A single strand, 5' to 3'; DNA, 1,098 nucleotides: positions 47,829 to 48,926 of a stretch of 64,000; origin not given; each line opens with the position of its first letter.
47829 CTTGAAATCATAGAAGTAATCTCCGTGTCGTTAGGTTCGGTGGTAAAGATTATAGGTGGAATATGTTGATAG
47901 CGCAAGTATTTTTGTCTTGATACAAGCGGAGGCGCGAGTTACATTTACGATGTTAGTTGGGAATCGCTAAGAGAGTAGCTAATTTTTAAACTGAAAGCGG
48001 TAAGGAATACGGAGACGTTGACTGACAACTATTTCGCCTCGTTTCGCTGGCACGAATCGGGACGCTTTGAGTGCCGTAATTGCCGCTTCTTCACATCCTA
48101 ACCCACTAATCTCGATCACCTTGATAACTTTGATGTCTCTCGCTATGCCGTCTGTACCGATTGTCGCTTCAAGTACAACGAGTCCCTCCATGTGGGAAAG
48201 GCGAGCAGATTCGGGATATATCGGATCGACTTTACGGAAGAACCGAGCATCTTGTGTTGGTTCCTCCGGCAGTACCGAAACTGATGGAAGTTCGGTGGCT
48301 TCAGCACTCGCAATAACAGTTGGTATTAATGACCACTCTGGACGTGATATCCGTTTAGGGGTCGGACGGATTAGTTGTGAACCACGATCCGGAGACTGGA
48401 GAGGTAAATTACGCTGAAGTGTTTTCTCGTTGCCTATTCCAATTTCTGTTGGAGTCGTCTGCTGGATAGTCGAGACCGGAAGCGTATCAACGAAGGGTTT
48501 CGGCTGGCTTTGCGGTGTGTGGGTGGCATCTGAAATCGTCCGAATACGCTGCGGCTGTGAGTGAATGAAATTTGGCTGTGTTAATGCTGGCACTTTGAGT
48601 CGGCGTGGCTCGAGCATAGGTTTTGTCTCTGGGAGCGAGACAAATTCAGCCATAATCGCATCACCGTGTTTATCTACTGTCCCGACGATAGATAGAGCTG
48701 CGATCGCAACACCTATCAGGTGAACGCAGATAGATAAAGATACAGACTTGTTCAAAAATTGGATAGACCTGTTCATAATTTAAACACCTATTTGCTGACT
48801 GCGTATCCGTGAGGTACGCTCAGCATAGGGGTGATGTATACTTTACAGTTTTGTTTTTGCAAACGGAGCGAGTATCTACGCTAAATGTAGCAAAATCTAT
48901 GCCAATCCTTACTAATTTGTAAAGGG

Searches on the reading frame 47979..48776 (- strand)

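Call 70: search_protein_families(library=pfam, max_evalue=0.00001, proteins=[window:47979-48776:-])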
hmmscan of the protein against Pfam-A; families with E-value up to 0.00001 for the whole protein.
window:47979-48776:- (265 aa): 1 family
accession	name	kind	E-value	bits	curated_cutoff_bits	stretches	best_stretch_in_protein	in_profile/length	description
PF03544.19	TonB_C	-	6.1e-11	43.1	24.6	1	185-262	3-78/79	Gram-negative bacterial TonB protein C-terminal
